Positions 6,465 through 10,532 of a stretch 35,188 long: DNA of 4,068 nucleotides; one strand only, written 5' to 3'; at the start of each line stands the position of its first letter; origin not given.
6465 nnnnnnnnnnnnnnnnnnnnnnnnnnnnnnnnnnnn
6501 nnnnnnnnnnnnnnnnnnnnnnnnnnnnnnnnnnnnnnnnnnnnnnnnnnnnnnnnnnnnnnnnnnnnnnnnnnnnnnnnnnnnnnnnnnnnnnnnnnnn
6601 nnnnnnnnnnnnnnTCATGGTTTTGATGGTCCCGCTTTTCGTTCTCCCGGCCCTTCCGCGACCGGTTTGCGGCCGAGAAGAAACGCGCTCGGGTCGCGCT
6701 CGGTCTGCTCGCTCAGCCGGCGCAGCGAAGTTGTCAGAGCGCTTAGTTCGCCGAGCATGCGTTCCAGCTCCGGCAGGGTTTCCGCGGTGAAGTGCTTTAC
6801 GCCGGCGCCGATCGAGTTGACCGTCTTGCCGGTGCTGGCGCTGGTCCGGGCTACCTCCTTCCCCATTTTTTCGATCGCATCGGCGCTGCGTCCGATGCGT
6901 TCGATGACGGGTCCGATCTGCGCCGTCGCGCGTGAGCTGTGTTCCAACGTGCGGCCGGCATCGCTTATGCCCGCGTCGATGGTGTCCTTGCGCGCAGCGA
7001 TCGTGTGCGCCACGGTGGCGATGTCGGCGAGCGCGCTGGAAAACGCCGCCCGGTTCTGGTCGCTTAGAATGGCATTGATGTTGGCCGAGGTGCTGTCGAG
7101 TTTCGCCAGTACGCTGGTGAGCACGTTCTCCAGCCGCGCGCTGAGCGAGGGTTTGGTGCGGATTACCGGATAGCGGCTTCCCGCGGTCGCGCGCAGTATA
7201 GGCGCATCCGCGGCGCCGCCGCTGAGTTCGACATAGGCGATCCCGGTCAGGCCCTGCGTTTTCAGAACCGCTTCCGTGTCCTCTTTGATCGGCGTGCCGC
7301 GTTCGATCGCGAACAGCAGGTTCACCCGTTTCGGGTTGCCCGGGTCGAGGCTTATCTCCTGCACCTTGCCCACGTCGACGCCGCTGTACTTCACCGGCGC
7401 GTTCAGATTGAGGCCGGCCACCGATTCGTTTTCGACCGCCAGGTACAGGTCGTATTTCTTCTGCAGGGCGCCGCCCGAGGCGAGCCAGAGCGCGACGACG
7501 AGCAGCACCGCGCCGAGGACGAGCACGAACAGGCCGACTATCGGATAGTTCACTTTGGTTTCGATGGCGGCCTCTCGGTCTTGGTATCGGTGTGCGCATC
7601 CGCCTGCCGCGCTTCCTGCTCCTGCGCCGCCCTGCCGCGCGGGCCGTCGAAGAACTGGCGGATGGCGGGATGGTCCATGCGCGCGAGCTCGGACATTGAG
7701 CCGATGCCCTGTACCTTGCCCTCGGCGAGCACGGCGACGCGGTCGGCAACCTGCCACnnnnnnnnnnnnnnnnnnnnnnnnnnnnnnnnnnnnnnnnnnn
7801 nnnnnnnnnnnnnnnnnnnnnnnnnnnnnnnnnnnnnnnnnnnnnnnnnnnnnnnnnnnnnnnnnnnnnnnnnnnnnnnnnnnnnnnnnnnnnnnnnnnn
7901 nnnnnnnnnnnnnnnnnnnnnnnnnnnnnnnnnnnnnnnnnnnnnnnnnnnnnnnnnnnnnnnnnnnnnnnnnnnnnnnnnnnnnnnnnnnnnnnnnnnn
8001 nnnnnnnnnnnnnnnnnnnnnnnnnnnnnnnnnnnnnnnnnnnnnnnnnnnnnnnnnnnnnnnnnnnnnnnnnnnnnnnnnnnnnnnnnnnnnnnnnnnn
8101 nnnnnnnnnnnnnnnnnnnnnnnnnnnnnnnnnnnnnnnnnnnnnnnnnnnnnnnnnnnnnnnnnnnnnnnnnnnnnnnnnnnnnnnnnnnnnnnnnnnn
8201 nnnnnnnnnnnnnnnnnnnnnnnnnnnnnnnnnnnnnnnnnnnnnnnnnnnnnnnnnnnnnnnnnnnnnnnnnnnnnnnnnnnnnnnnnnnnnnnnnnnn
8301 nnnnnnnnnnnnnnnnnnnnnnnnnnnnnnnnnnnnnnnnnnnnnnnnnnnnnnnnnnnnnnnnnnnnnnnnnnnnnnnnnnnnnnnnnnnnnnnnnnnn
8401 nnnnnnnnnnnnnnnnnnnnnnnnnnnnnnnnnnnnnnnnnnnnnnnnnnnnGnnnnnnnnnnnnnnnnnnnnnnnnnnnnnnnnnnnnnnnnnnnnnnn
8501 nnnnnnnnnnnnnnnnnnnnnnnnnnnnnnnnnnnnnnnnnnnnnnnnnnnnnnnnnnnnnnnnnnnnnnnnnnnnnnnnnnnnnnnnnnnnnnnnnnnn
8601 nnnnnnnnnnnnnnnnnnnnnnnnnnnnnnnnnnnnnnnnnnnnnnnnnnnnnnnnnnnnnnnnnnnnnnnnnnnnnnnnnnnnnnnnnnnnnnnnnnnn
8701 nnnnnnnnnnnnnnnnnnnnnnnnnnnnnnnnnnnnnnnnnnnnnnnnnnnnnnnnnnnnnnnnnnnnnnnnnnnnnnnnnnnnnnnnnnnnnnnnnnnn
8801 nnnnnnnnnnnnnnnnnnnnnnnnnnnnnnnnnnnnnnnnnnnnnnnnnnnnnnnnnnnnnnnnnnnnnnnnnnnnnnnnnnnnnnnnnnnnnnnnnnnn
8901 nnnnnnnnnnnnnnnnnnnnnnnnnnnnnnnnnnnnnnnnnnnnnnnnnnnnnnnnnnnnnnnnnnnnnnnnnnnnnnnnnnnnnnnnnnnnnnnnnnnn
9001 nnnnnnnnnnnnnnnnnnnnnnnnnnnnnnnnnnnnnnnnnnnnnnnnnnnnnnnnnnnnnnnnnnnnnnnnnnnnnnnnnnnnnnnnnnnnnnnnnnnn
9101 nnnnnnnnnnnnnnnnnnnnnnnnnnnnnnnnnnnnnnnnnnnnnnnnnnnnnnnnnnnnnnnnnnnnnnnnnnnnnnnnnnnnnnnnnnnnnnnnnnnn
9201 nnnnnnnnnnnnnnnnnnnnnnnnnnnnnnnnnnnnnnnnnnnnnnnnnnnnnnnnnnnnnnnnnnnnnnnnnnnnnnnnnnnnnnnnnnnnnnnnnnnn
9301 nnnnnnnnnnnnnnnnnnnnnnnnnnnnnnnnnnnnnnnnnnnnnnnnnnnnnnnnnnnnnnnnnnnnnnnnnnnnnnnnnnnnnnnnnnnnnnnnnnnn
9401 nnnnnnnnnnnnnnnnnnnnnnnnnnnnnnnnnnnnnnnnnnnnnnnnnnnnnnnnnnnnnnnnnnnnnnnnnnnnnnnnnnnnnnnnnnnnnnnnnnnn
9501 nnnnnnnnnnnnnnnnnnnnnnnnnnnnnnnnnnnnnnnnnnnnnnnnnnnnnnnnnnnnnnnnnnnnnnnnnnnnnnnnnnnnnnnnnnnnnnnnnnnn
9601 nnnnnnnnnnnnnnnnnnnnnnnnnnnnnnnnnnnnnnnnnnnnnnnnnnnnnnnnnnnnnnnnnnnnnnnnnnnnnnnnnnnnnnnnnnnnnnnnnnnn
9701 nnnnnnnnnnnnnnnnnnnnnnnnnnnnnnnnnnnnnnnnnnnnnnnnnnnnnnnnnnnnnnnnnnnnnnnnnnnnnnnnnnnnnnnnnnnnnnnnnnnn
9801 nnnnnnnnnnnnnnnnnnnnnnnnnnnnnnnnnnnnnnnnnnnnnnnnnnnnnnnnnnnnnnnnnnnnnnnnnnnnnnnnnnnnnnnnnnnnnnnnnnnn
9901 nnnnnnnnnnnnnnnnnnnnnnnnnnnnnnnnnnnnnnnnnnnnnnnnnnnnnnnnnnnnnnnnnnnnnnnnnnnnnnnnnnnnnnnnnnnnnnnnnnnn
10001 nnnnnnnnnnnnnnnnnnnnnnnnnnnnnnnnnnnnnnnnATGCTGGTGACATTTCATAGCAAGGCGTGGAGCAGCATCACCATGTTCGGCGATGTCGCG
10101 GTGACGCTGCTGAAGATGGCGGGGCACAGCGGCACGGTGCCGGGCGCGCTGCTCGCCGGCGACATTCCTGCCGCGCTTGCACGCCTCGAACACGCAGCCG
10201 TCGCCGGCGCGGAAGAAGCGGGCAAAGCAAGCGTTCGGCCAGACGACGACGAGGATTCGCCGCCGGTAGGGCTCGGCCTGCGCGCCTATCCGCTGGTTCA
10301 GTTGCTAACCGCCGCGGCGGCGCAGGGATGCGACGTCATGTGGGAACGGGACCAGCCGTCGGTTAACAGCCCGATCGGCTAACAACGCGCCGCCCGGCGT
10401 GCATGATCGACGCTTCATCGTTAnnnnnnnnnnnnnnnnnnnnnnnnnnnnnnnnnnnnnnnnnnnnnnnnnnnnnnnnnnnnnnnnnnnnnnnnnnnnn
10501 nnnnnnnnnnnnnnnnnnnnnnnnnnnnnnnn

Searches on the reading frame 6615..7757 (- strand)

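Call 29: search_protein_families(library=pfam, proteins=[window:6615-7757:-], max_evalue=0.0001)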
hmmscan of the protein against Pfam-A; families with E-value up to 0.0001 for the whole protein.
window:6615-7757:- (380 aa): 1 family
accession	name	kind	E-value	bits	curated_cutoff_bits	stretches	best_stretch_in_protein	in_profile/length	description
PF02470.25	MlaD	-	4.3e-17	62.6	25.1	1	108-181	7-81/81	MlaD protein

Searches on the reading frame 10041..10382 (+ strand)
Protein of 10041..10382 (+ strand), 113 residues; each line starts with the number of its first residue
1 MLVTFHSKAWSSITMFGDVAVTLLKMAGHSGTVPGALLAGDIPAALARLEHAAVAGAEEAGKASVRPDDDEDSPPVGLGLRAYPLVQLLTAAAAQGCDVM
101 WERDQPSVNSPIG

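Call 29: search_protein_families(library=pfam, proteins=[window:10041-10382:+], max_evalue=0.0001)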
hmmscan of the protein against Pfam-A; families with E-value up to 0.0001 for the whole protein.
window:10041-10382:+ (113 aa): 1 family
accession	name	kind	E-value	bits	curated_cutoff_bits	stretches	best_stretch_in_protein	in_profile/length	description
PF08895.16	DUF1840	-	7e-30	103.9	25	1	1-101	1-108/108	Domain of unknown function (DUF1840)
